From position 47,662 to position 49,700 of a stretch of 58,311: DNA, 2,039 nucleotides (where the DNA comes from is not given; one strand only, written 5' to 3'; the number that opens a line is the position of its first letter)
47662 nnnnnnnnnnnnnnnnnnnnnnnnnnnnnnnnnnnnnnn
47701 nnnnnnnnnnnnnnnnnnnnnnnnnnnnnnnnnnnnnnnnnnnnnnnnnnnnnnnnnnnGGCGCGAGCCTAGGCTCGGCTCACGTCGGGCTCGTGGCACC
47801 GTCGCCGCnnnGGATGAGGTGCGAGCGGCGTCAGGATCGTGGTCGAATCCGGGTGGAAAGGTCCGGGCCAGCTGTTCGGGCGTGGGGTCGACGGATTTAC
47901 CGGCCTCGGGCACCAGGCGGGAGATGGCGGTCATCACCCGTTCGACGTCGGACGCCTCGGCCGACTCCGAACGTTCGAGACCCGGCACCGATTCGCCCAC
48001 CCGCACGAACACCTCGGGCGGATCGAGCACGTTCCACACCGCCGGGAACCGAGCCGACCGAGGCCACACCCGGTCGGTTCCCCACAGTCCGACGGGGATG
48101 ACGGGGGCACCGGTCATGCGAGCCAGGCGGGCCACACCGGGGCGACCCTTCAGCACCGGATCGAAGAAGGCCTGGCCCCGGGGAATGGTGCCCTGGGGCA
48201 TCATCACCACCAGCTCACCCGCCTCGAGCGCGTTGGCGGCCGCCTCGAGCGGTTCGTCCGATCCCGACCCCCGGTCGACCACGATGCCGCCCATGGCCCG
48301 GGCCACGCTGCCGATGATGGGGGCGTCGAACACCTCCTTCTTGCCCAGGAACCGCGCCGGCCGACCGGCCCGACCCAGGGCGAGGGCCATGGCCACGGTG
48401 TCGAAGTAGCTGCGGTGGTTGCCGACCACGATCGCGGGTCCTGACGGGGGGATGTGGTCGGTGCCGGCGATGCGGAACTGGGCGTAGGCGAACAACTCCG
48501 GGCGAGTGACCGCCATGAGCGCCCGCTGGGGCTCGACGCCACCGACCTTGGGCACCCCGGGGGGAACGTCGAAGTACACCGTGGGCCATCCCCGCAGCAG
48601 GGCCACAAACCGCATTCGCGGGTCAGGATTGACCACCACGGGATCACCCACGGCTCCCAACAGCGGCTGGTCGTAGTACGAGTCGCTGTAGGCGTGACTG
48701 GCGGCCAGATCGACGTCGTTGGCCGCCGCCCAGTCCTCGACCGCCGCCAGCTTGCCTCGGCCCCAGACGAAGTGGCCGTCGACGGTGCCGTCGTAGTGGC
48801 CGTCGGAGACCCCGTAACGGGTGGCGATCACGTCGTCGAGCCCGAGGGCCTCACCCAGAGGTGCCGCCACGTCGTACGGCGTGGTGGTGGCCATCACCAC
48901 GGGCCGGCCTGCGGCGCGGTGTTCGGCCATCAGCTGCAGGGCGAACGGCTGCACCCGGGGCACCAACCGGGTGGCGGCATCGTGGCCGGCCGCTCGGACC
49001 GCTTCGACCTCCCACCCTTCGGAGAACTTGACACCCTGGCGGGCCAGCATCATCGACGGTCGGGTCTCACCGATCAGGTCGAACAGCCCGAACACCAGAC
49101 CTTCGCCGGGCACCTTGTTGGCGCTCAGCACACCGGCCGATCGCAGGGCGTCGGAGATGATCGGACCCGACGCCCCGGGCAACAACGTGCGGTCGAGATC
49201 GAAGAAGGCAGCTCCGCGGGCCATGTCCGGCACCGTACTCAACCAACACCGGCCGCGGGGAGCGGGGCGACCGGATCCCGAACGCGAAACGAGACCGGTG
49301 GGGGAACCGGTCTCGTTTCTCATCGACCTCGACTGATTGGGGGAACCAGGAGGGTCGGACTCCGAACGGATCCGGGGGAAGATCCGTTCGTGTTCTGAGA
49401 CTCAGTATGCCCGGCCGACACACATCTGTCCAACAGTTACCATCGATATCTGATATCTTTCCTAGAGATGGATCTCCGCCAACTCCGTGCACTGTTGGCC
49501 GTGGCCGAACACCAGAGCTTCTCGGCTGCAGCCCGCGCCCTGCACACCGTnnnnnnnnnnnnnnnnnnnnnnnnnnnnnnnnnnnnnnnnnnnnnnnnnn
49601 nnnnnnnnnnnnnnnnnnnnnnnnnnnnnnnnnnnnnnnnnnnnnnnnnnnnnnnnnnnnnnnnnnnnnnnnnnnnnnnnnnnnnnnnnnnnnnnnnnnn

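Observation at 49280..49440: Three tandem hairpins with the same UUCCCCC loop behind a good promoter: 6C-like sRNA or novel leader of the HAD-PlsC gene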

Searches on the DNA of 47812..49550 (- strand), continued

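Call 69: search_rna_families(source=L080, start=1460, end=1625, threshold=evalue, max_evalue=10, show_alignments=3)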
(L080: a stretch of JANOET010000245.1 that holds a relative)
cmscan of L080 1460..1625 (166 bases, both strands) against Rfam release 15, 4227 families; matches with E-value up to 10: 16.
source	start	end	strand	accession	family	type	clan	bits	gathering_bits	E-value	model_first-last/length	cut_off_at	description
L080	1474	1594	+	RF02344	ar14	Gene; sRNA;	-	31.6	58.8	0.00012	1-123/123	no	Alphaproteobacterial ar14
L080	1512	1596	+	RF01066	6C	Cis-reg;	-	29.4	47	0.019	1-75/75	no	6C RNA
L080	1461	1588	-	RF01736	flg-Rhizobiales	Cis-reg;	-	23.3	55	0.0038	1-141/141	no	flg-Rhizobiales RNA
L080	1507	1590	+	RF01521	CC1840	Gene; sRNA;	-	20.7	50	0.54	1-95/95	no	caulobacter sRNA CC1840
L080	1559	1593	+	RF01791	F6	Gene; sRNA;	-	20.5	46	0.13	1-57/57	no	F6 TB sRNA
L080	1519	1598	+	RF02791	CcsR1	Gene; sRNA;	-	19.9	65.3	0.0062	1-83/83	no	Conserved CCUCCUCCC motif stress-induced RNA 1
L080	1515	1598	+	RF02833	Scr3202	Gene; sRNA;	-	19.6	52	0.66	1-95/95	no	Streptomyces RNA 3202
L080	1548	1590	+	RF00195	RsmY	Gene; sRNA;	CL00106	18.5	57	0.0085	84-121/121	no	RsmY RNA family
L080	1559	1593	-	RF01791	F6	Gene; sRNA;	-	17.8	46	0.56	1-57/57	no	F6 TB sRNA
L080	1475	1593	+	RF02232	sX13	Gene; sRNA;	-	15.5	50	0.52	1-115/115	no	Xanthomonadaceae sRNA sX13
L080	1538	1599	+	RF02353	BjrC68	Gene; sRNA;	-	15.3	39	0.085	1-82/82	no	Bradyrhizobiaceae sRNA BjrC68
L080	1563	1589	-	RF03712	MIR6450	Gene; miRNA;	-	14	70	3.6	1-107/107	no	MIR6450 microRNA precursor family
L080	1552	1614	+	RF02136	HTT-AS1_3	Gene; lncRNA;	-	13.2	70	1.6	1-60/60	no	HTT antisense RNA 1 conserved region 3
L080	1563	1589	+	RF03847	mir-1538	Gene; miRNA;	-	12.3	78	8.7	18-44/58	no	mir-1538 microRNA precursor family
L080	1536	1594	+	RF02837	anti-hemB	Gene; sRNA;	-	11.5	49.5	2.2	1-81/81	no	Burkholderia RNA 7 (anti-hemB)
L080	1532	1594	+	RF02278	Betaproteobacteria_toxic_sRNA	Gene; sRNA;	-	10.8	50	8.7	1-64/64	no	Betaproteobacteria toxic small RNA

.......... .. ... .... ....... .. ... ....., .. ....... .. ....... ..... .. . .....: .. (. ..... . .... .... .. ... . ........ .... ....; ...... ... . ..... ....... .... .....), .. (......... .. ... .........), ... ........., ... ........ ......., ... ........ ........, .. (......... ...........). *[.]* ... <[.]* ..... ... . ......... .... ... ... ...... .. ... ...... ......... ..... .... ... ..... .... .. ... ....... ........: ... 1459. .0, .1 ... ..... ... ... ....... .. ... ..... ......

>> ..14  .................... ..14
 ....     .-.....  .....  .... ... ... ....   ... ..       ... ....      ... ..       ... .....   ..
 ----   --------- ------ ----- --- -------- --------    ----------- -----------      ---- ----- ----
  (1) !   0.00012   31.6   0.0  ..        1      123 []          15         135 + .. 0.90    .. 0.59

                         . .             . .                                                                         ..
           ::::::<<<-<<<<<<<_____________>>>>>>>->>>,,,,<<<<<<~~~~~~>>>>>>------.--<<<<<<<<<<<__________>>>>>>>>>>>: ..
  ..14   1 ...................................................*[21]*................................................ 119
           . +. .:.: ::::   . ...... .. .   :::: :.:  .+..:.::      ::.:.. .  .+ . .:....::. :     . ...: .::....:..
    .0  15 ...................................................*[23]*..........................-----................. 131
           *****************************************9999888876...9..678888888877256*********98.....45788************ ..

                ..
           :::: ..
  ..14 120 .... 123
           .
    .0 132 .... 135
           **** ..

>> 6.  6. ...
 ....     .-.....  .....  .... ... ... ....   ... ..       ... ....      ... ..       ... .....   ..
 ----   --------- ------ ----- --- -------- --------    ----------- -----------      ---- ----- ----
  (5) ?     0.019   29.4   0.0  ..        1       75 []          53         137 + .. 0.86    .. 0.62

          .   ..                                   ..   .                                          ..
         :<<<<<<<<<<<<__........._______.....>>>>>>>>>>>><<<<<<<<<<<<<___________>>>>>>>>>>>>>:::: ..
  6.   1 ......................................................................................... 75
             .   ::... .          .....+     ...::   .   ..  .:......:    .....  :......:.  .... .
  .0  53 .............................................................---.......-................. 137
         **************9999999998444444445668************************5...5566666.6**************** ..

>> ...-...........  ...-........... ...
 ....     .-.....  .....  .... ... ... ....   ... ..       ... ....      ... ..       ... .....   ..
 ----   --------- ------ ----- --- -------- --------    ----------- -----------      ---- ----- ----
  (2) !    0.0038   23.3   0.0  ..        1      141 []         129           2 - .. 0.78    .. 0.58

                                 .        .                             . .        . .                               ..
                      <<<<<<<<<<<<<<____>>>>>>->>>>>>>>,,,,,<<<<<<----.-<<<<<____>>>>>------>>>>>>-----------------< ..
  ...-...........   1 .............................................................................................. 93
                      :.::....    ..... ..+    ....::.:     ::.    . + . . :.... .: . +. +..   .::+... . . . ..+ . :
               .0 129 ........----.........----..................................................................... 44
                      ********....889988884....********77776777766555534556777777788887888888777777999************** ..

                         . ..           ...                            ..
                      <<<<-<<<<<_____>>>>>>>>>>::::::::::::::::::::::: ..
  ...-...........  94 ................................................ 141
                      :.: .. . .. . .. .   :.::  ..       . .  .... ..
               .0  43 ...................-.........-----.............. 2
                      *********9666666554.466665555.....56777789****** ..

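Call 77: search_with_rna_model(model_id=R2, sources=[L084, L085, L086, L087, L088, L089, L090], max_evalue=1, show_alignments=2)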
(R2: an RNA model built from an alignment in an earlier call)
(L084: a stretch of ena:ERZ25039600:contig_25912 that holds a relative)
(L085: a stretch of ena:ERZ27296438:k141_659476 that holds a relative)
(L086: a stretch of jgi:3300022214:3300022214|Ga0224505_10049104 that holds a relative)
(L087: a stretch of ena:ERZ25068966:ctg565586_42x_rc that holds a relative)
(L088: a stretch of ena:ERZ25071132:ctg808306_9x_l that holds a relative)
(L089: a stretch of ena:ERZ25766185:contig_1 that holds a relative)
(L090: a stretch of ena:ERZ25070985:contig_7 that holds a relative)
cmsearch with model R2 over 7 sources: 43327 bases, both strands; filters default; matches with E-value up to 1: 2.
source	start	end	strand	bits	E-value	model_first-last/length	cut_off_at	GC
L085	2803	2926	-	59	3e-08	1-128/128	no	0.69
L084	2803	2926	-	57.6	5.1e-08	1-128/128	no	0.69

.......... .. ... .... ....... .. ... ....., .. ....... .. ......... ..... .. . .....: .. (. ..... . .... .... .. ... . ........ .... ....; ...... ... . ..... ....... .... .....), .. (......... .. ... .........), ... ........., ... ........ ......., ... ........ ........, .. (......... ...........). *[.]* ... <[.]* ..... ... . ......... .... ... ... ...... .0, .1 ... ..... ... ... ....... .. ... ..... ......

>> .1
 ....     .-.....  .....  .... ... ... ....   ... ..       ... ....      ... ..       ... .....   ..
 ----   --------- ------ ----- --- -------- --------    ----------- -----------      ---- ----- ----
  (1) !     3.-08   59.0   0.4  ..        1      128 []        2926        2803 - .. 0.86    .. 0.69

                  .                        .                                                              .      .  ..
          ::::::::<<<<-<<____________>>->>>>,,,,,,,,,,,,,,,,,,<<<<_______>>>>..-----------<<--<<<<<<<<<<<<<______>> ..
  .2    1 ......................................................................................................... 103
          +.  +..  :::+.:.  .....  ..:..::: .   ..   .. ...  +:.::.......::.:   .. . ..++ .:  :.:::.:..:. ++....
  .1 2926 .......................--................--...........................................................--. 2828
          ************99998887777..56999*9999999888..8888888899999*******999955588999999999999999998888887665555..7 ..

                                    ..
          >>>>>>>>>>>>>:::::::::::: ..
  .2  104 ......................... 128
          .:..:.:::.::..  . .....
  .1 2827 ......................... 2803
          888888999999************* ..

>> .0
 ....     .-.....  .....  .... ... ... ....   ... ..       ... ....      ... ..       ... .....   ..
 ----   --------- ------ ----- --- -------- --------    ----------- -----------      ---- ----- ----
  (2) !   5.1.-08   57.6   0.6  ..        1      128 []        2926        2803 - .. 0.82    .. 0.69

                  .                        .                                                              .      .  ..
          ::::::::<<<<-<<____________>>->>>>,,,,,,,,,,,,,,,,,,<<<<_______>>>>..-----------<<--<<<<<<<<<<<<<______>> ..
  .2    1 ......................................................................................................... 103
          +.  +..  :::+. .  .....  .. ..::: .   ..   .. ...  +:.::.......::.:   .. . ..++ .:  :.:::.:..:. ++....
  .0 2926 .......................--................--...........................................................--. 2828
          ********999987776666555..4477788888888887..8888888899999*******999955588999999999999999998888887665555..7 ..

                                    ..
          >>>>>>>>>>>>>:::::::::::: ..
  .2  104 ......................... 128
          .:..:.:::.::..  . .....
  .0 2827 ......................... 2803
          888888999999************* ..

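Call 81: search_with_rna_model(model_id=R2, sources=[L091, L092], max_evalue=1, show_alignments=1)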
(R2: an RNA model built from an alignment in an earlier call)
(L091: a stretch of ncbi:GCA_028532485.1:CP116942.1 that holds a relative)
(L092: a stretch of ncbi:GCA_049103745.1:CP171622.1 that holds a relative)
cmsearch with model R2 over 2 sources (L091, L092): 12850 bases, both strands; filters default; matches with E-value up to 1: 1.
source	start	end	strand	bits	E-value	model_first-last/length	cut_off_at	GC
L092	2324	2466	+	40.5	9.1e-06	1-128/128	no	0.67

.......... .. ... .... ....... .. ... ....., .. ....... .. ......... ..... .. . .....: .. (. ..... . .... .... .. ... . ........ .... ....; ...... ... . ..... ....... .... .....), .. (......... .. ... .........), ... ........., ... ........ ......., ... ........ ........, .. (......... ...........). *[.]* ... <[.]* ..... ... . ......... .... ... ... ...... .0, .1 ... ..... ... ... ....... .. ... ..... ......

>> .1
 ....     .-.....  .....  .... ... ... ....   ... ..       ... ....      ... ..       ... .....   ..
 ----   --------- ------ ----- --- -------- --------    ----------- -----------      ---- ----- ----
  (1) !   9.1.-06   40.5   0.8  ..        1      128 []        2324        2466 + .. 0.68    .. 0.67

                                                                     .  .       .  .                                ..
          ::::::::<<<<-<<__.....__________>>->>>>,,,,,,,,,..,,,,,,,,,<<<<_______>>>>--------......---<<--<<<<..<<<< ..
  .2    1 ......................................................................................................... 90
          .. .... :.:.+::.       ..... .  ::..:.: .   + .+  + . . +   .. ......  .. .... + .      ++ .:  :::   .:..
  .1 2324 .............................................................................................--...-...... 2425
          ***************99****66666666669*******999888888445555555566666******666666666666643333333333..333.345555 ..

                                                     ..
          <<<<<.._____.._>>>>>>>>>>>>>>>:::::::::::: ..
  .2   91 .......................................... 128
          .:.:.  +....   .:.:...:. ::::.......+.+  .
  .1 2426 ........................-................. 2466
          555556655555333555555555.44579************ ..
